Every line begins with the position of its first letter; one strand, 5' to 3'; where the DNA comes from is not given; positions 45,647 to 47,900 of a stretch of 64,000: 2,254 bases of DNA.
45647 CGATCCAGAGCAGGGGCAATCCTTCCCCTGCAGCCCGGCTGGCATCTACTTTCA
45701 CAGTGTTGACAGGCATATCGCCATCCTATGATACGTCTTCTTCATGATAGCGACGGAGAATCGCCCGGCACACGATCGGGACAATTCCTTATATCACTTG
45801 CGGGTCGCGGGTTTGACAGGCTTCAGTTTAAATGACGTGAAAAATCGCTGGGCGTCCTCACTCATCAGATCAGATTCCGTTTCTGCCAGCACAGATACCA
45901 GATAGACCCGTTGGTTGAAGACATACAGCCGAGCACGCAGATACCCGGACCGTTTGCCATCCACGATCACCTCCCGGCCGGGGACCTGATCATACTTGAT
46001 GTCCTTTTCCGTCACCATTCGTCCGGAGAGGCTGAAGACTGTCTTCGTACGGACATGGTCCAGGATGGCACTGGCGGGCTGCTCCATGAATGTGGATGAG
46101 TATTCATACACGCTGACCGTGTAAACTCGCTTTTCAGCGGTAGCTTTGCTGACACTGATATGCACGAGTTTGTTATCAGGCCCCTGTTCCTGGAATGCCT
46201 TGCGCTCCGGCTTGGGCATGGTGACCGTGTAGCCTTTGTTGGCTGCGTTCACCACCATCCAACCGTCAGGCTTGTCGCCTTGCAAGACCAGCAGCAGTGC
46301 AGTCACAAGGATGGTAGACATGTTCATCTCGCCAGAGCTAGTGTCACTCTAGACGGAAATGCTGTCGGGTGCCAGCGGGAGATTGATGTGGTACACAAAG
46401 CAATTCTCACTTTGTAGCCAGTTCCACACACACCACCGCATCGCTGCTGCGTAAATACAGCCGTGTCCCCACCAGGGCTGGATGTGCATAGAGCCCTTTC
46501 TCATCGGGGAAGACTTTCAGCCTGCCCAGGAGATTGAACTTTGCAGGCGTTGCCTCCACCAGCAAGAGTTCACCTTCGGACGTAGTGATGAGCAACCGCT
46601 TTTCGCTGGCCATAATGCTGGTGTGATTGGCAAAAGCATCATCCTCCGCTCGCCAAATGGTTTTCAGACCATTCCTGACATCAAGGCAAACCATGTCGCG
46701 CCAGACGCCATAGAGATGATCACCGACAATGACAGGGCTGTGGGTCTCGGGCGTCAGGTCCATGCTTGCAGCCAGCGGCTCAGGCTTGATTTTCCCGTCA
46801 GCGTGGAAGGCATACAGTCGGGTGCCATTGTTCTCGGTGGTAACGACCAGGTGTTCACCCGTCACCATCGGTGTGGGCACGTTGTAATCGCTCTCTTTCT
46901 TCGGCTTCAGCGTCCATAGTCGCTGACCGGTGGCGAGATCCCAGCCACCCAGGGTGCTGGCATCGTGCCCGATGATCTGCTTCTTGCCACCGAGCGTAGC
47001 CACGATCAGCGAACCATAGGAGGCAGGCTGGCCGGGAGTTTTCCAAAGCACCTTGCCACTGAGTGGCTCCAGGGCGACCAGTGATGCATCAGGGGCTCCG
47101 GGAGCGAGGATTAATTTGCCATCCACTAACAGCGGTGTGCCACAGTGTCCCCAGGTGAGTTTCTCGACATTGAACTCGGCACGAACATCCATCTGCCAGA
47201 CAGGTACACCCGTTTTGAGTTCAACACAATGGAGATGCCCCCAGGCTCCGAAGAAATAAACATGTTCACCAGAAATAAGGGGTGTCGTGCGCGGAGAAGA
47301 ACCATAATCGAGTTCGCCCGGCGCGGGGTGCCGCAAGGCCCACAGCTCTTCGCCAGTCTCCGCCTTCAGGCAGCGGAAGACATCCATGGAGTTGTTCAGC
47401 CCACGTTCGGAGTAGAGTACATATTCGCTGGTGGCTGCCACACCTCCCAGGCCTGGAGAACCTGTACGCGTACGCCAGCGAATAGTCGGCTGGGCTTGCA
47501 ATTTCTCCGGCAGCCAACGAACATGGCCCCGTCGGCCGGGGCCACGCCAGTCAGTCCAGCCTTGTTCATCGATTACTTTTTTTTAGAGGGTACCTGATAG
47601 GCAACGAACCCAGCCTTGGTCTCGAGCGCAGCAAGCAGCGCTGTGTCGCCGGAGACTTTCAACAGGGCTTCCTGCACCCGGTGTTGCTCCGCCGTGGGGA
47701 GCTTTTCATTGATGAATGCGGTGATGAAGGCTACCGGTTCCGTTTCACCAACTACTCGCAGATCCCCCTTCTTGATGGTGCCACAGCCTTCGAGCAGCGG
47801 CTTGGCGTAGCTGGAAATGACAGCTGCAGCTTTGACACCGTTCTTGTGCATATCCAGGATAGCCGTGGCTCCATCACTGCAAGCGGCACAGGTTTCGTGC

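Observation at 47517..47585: A_AAA_AAG slippery heptamer plus stop at the end of a binding-protein gene, with the -1 frame opening into a start-less PQQ beta-propeller ORF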

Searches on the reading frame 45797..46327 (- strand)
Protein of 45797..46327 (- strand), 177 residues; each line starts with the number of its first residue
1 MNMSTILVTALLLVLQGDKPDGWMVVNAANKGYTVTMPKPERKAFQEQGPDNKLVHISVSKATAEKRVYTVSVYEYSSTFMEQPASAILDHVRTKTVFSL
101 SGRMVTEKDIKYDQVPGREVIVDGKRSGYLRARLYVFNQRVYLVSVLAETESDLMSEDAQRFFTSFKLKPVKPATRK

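Call 35: search_protein_families(library=pfam, proteins=[window:45797-46327:-], max_evalue=0.1)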
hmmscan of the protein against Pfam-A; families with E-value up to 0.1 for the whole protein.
window:45797-46327:- (177 aa): 1 family
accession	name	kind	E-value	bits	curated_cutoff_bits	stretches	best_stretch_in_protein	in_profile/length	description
PF19420.4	DDAH_eukar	-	0.0083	15.8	23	1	21-107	64-146/291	N,N dimethylarginine dimethylhydrolase, eukaryotic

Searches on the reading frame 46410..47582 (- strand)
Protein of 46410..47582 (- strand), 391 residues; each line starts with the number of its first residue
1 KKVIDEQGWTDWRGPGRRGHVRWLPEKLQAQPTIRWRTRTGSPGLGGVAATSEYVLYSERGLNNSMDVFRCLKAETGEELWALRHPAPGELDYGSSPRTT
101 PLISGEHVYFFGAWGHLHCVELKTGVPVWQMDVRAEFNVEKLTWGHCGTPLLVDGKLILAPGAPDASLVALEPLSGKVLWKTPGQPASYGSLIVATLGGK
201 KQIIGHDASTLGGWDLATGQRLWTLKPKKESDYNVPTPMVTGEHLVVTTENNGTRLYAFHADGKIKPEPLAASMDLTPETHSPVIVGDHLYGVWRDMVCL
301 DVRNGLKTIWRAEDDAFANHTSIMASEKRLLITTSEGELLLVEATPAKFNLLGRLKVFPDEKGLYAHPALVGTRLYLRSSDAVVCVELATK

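Call 4: search_protein_families(library=pfam, proteins=[window:46410-47582:-], max_evalue=0.01)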
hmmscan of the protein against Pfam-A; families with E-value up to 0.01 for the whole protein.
window:46410-47582:- (391 aa): 3 families
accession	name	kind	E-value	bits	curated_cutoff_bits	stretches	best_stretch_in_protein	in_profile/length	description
PF13360.13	PQQ_2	-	2.7e-37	129.1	27.6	3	68-305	5-227/233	Outer membrane protein assembly factor BamB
PF01011.28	PQQ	-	4.9e-11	42.5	26.7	1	113-184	495-576/595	Glucose/ethanol/alcohol dehydrogenase, beta-propeller domain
PF13570.13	Beta-prop_ACSF4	-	1.7e-09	38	133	1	68-377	30-317/329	Beta-alanine-activating enzyme, beta-propeller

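Call 10: find_encoding_contigs(protein=window:46410-47501:-, flank=3000, max_places=10)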
Protein window:46410-47501:- (364 aa): no gene with exactly this product is on record in the collection.

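Call 36: search_protein_families(library=ncbifam, proteins=[window:46410-47582:-], max_evalue=0.01)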
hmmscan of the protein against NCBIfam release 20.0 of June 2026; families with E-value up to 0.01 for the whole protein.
window:46410-47582:- (391 aa): 5 families
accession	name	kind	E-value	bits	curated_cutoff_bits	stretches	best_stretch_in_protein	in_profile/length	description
TIGR03300.1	assembly_YfgL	equivalog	8e-17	61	285.2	2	70-253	158-330/377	outer membrane protein assembly factor BamB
NF008351.0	PRK11138.1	equivalog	6.1e-12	44.7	423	1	98-134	249-285/394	outer membrane protein assembly factor BamB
TIGR03075.1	PQQ_enz_alc_DH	subfamily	4.2e-11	42.2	480.05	1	98-225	62-197/530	PQQ-dependent dehydrogenase, methanol/ethanol family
TIGR04528.1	acido_non_PQQ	subfamily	1.4e-08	34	650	2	166-260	401-492/493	acido-empty-quinoprotein group A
TIGR03074.1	PQQ_membr_DH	subfamily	6e-05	21.1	832.65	0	113-182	658-737/783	membrane-bound PQQ-dependent dehydrogenase, glucose/quinate/shikimate family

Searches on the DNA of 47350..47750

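Call 77: search_rna_families(source=window, start=47350, end=47750, threshold=evalue, max_evalue=10)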
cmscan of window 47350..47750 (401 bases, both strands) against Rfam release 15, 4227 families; matches with E-value up to 10: 3.
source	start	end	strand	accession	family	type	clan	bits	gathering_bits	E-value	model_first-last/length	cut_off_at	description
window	47691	47742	+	RF01131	sR47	Gene; snRNA; snoRNA; CD-box;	CL00132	13.8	40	0.73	1-55/55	no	Small nucleolar RNA sR47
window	47567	47647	-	RF03036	osmY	Gene; sRNA;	-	13.6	46.9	1.5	1-72/72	no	osmY RNA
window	47718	47750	+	RF01151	snoU82P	Gene; snRNA; snoRNA; CD-box;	-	11.6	42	1.6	1-35/55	3'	Small nucleolar RNA U82P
